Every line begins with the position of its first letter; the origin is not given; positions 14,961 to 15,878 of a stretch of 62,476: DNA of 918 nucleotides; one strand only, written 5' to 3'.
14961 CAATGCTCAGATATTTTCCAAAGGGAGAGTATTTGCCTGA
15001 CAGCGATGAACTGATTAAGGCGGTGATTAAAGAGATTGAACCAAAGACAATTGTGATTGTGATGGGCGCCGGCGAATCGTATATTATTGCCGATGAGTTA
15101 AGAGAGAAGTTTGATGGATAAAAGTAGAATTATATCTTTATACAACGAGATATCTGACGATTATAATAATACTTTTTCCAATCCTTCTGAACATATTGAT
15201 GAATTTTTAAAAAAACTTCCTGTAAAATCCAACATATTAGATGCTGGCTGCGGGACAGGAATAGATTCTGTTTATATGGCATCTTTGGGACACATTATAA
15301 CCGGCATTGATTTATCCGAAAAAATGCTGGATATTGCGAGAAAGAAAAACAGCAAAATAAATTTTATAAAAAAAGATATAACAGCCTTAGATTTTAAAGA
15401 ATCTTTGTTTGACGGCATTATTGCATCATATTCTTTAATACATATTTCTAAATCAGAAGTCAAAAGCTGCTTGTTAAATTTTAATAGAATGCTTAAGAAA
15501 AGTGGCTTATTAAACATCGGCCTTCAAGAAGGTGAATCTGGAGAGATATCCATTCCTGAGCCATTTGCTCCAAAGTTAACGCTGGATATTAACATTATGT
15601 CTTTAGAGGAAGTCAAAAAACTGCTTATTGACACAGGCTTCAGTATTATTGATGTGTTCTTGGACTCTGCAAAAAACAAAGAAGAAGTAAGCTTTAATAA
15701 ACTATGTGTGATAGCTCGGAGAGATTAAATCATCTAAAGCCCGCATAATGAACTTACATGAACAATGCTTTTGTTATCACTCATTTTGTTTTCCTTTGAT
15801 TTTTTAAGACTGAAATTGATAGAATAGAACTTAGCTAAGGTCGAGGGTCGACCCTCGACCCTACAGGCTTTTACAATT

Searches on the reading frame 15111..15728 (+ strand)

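Call 9: search_protein_families(library=pfam, proteins=[window:15111-15728:+], max_evalue=0.01)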
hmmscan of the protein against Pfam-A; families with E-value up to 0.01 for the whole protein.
window:15111-15728:+ (205 aa): 16 families
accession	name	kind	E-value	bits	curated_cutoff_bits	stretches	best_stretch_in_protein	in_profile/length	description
PF13649.12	Methyltransf_25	-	2.9e-21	76.4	27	1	42-132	1-97/97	Methyltransferase domain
PF08241.18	Methyltransf_11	-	2.5e-19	70.1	21.2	1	43-134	1-93/95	Methyltransferase domain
PF13847.12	Methyltransf_31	-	3.4e-13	49.9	27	1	40-135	5-108/145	Methyltransferase domain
PF13489.12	Methyltransf_23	-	1.2e-12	48.3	27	1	26-143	10-123/164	Methyltransferase domain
PF08242.18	Methyltransf_12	-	3e-11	44.3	30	1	43-134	1-98/98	Methyltransferase domain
PF03848.20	TehB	-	4.5e-07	29.9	20.4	1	38-139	30-134/193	Tellurite resistance protein TehB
PF01209.24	Ubie_methyltran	-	4.7e-07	29.8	20.1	1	40-134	49-149/233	ubiE/COQ5 methyltransferase family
PF06325.19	PrmA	-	2.2e-05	24.6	22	1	39-105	162-232/296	Ribosomal protein L11 methyltransferase (PrmA)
PF05724.17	TPMT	-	4.4e-05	23.7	26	1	29-81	26-81/218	Thiopurine S-methyltransferase (TPMT)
PF05401.17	NodS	-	6.8e-05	23.2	24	1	40-137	45-145/201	Nodulation protein S (NodS)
PF01739.24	CheR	-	0.00037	20.4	27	0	73-140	110-177/195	CheR methyltransferase, SAM binding domain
PF02353.26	CMAS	-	0.00039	20.3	27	1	28-135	50-163/273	Mycolic acid cyclopropane synthetase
PF05175.20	MTS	-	0.0018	18.4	23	1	33-97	24-92/170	Methyltransferase small domain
PF00398.26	RrnaAD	-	0.0019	17.8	24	1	16-99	6-94/263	Ribosomal RNA adenine dimethylase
PF01728.25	FtsJ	-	0.002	18.5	24.1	1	30-100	13-85/181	FtsJ-like methyltransferase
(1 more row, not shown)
